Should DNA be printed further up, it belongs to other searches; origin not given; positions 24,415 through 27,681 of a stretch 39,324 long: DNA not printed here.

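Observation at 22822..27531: GC-rich convergent pair: secreted DUF255-type thioredoxin protein and a self-contained carrier-FAAL-membrane-acyltransferase fusion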

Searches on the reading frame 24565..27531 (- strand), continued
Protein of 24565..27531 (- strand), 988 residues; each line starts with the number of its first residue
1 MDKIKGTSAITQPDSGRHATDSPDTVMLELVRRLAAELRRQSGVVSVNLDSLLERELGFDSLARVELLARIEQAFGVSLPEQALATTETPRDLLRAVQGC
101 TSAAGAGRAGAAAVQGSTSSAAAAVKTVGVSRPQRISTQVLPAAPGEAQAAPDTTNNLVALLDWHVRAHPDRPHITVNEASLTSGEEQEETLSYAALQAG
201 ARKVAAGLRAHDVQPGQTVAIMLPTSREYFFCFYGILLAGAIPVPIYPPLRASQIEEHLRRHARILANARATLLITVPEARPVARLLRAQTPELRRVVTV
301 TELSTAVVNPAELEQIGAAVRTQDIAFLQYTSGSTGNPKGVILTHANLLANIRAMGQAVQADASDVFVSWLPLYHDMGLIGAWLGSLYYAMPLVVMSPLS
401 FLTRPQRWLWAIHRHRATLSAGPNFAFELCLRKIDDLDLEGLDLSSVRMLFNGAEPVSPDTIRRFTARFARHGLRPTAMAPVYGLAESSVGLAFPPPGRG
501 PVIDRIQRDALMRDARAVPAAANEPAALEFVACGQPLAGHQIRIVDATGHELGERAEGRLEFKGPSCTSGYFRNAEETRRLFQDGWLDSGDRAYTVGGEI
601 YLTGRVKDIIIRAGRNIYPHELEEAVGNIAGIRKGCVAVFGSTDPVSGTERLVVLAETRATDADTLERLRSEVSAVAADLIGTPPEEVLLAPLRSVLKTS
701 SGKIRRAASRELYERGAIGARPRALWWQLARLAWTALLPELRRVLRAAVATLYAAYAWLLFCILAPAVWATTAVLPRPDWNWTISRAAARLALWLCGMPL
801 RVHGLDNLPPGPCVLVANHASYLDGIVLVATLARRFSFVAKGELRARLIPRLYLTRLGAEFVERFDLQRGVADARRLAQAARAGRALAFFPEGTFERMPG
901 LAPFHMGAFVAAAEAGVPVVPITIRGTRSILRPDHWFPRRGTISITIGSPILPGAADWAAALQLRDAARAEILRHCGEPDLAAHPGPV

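Call 9: find_encoding_contigs(protein=P0004, flank=8000, max_places=3)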
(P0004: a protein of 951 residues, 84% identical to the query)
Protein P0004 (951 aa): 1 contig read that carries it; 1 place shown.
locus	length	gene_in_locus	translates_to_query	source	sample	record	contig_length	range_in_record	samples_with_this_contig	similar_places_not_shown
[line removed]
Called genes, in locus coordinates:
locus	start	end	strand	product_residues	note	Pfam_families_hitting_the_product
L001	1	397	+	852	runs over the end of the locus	PF11897:DUF3417, PF00343:Phosphorylase, PF28476:GlgP_C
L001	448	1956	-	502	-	PF02446:Glyco_hydro_77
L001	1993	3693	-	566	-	PF03065:Glyco_hydro_57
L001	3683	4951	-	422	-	PF00483:NTP_transferase, PF12804:NTP_transf_3 (weak), PF07959:Fucose_pyrophosphorylase (faint), PF25247:LbH_GLGC (faint), PF24894:Hexapep_GlmU, PF25084:LbH_EIF2B (weak), PF25087:GMPPB_C (weak)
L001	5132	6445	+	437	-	PF00342:PGI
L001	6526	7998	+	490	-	PF08323:Glyco_transf_5, PF13439:Glyco_transf_4, PF13579:Glyco_trans_4_4, PF20706:GT4-conflict (weak), PF00534:Glycos_transf_1, PF13692:Glyco_trans_1_4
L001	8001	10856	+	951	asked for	PF00550:PP-binding, PF00501:AMP-binding, PF01553:Acyltransferase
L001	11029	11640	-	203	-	-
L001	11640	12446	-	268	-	PF12146:Hydrolase_4, PF00561:Abhydrolase_1 (faint), PF12697:Abhydrolase_6 (weak)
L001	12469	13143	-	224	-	PF01209:Ubie_methyltran, PF13489:Methyltransf_23, PF02353:CMAS (weak), PF07021:MetW (weak), PF13847:Methyltransf_31, PF08241:Methyltransf_11, PF08242:Methyltransf_12, PF13649:Methyltransf_25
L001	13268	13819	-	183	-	PF02482:Ribosomal_S30AE, PF00313:CSD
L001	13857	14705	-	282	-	PF01791:DeoC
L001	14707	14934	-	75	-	-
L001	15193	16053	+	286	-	PF07498:Rho_N (weak), PF16258:DUF4912 (weak)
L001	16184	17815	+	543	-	PF03065:Glyco_hydro_57, PF09210:BE_C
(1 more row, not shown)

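Call 10: find_encoding_contigs(protein=P0003, flank=8000, max_places=3)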
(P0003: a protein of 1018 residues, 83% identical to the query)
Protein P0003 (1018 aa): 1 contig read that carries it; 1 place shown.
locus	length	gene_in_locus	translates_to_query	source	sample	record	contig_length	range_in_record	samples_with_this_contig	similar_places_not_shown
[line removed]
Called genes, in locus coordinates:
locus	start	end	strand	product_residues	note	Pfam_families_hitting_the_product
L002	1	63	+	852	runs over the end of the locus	PF11897:DUF3417, PF00343:Phosphorylase, PF28476:GlgP_C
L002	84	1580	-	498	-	PF02446:Glyco_hydro_77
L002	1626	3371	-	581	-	PF03065:Glyco_hydro_57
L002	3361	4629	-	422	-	PF00483:NTP_transferase, PF12804:NTP_transf_3 (weak), PF24894:Hexapep_GlmU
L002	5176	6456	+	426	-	PF00342:PGI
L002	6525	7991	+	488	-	PF08323:Glyco_transf_5, PF13579:Glyco_trans_4_4, PF13439:Glyco_transf_4, PF20706:GT4-conflict (weak), PF00534:Glycos_transf_1, PF13692:Glyco_trans_1_4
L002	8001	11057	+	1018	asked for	PF00550:PP-binding, PF00501:AMP-binding, PF01553:Acyltransferase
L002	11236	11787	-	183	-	PF02482:Ribosomal_S30AE, PF00313:CSD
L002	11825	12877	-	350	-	PF01791:DeoC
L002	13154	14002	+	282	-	PF07498:Rho_N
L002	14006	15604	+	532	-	PF03065:Glyco_hydro_57, PF09210:BE_C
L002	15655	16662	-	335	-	PF02685:Glucokinase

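Call 11: find_encoding_contigs(protein=P0109, flank=8000, max_places=3)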
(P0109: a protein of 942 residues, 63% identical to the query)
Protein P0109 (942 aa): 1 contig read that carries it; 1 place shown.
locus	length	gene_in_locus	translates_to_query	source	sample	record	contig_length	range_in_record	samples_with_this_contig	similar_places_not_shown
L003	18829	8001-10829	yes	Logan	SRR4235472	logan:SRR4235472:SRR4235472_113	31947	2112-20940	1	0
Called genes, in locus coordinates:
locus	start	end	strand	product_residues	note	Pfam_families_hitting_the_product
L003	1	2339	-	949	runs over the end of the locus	PF00330:Aconitase, PF00694:Aconitase_C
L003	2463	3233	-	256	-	PF00106:adh_short, PF08659:KR (weak), PF13460:NAD_binding_10 (weak), PF13561:adh_short_C2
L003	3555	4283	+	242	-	PF05057:DUF676 (faint), PF07819:PGAP1 (weak)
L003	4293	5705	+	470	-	-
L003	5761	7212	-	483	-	PF03972:MmgE_PrpD_N, PF19305:MmgE_PrpD_C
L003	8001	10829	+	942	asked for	PF00550:PP-binding (weak), PF00501:AMP-binding, PF01553:Acyltransferase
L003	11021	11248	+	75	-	PF06150:ChaB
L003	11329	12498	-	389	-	PF00285:Citrate_synt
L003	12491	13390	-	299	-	PF13714:PEP_mutase, PF00463:ICL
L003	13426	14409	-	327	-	PF00056:Ldh_1_N, PF02866:Ldh_1_C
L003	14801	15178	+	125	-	PF01127:Sdh_cyt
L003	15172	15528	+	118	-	PF01127:Sdh_cyt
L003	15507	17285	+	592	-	PF00890:FAD_binding_2, PF01266:DAO (weak), PF02910:Succ_DH_flav_C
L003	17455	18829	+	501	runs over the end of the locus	PF00479:G6PD_N, PF02781:G6PD_C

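Call 12: find_encoding_contigs(protein=P0002, flank=8000, max_places=3)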
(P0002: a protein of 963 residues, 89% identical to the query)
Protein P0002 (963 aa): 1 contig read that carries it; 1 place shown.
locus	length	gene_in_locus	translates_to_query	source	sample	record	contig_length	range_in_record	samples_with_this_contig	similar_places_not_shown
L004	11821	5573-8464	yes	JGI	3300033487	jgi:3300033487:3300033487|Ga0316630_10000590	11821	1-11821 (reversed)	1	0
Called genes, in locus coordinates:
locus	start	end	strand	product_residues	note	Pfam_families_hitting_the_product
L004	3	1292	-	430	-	?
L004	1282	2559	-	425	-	PF00483:NTP_transferase, PF12804:NTP_transf_3 (faint), PF07959:Fucose_pyrophosphorylase (faint), PF24894:Hexapep_GlmU, PF25247:LbH_GLGC (faint), PF25087:GMPPB_C (faint)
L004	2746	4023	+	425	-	PF00342:PGI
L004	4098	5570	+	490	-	PF08323:Glyco_transf_5, PF13439:Glyco_transf_4, PF13579:Glyco_trans_4_4 (weak), PF00534:Glycos_transf_1, PF13692:Glyco_trans_1_4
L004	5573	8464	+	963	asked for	PF00550:PP-binding, PF00501:AMP-binding, PF01553:Acyltransferase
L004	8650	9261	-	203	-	-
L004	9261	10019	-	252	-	PF12146:Hydrolase_4, PF00561:Abhydrolase_1 (faint), PF12697:Abhydrolase_6 (weak)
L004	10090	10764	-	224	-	PF01209:Ubie_methyltran, PF13489:Methyltransf_23, PF02353:CMAS (weak), PF07021:MetW (weak), PF13847:Methyltransf_31, PF08241:Methyltransf_11, PF08242:Methyltransf_12, PF13649:Methyltransf_25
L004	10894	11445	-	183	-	PF02482:Ribosomal_S30AE, PF00313:CSD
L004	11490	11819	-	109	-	?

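Call 13: find_encoding_contigs(protein=P0005, flank=8000, max_places=3)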
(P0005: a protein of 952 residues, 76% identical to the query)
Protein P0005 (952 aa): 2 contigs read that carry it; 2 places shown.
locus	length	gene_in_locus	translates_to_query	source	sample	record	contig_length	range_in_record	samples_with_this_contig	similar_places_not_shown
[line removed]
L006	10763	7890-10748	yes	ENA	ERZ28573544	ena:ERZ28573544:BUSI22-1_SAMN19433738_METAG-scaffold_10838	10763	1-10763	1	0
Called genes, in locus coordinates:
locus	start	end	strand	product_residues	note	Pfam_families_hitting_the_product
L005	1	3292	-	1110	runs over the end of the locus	?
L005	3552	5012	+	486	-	PF00478:IMPDH, PF00571:CBS, PF03060:NMO, PF01070:FMN_dh (weak)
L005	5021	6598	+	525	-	PF00117:GATase, PF07722:Peptidase_C26, PF02540:NAD_synthase (weak), PF03054:tRNA_Me_trans (faint), PF00958:GMP_synt_C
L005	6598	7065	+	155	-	PF00383:dCMP_cyt_deam_1, PF14437:MafB19-deam, PF14439:Bd3614-deam (faint)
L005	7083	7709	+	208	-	PF01914:MarC, PF03741:TerC (weak)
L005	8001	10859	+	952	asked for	PF00550:PP-binding, PF00501:AMP-binding, PF01553:Acyltransferase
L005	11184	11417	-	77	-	PF01850:PIN (weak)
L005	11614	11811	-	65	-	PF01850:PIN (weak)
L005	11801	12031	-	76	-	-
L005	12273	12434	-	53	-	-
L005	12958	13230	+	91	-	?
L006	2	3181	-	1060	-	?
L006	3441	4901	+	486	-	PF00478:IMPDH, PF00571:CBS, PF03060:NMO, PF01070:FMN_dh (weak)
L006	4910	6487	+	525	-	PF00117:GATase, PF07722:Peptidase_C26, PF02540:NAD_synthase (weak), PF03054:tRNA_Me_trans (faint), PF00958:GMP_synt_C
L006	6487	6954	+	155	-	PF00383:dCMP_cyt_deam_1, PF14437:MafB19-deam, PF14439:Bd3614-deam (faint)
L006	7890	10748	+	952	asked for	PF00550:PP-binding, PF00501:AMP-binding, PF01553:Acyltransferase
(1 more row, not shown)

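Call 14: find_encoding_contigs(protein=P0001, flank=4000, max_places=3)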
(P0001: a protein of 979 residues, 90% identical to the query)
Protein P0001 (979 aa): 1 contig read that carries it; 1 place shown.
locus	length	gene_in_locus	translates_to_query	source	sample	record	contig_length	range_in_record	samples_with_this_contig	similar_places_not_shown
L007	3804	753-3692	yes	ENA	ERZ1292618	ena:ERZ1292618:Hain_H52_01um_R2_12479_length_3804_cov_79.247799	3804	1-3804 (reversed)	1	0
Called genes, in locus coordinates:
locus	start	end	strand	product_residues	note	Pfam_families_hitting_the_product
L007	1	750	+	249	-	?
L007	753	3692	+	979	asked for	PF00550:PP-binding, PF00501:AMP-binding, PF01553:Acyltransferase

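Call 18: find_encoding_contigs(protein=P0058, flank=10000, max_places=2)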
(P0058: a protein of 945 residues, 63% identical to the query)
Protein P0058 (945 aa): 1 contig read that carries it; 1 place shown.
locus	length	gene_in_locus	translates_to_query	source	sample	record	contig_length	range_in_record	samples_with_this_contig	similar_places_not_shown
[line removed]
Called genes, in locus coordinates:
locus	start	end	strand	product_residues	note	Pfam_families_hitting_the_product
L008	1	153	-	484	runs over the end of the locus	PF00085:Thioredoxin (weak), PF03190:Thioredox_DsbH, PF13899:Thioredoxin_7, PF13098:Thioredoxin_2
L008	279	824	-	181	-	PF00149:Metallophos (weak), PF12850:Metallophos_2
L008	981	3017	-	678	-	PF03030:H_PPase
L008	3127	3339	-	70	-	-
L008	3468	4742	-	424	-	PF00365:PFK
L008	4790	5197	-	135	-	-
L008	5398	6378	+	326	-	PF00406:ADK, PF13207:AAA_17, PF13671:AAA_33 (faint), PF05191:ADK_lid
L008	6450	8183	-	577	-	PF12450:vWF_A, PF00092:VWA, PF13519:VWA_2, PF13768:VWA_3, PF12034:YfbK_C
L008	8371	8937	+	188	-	PF04542:Sigma70_r2, PF08281:Sigma70_r4_2, PF04545:Sigma70_r4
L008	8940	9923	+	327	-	-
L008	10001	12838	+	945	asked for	PF00550:PP-binding, PF00501:AMP-binding, PF01553:Acyltransferase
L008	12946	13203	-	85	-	PF02597:ThiS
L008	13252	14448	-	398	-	PF15902:Sortilin-Vps10 (faint), PF02012:BNR (faint)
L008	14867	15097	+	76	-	PF01206:TusA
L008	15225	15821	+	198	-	PF00027:cNMP_binding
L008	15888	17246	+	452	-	PF13432:TPR_16 (weak), PF13650:Asp_protease_2, PF13975:gag-asp_proteas (weak)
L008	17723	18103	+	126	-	PF01219:DAGK_prokar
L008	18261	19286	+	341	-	PF00490:ALAD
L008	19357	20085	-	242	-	PF01895:PhoU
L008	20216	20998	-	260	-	PF02463:SMC_N, PF00005:ABC_tran, PF13304:AAA_21 (faint)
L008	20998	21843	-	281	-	PF00528:BPD_transp_1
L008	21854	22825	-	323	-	PF00528:BPD_transp_1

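Call 19: find_encoding_contigs(protein=P0056, flank=10000, max_places=2)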
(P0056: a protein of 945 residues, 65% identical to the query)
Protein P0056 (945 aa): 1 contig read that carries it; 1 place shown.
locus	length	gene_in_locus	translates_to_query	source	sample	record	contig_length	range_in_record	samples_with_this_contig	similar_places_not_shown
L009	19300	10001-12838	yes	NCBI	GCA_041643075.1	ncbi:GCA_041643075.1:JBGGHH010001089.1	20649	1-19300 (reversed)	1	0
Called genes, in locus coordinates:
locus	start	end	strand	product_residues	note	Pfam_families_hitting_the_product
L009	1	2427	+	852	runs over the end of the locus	PF11897:DUF3417, PF00343:Phosphorylase, PF28476:GlgP_C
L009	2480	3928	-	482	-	PF02446:Glyco_hydro_77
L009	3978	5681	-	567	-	PF03065:Glyco_hydro_57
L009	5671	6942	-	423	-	PF00483:NTP_transferase, PF12804:NTP_transf_3 (weak), PF25247:LbH_GLGC (faint), PF24894:Hexapep_GlmU, PF25084:LbH_EIF2B (weak)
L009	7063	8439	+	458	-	PF00342:PGI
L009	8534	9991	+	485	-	PF08323:Glyco_transf_5, PF13579:Glyco_trans_4_4, PF13439:Glyco_transf_4, PF00534:Glycos_transf_1, PF13692:Glyco_trans_1_4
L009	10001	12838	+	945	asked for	PF00550:PP-binding, PF00501:AMP-binding, PF01553:Acyltransferase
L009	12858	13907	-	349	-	PF01791:DeoC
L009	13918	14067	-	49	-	-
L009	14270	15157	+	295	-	PF07498:Rho_N (weak)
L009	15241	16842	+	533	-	PF03065:Glyco_hydro_57, PF09210:BE_C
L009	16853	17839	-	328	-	PF02685:Glucokinase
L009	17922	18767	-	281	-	-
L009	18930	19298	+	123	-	?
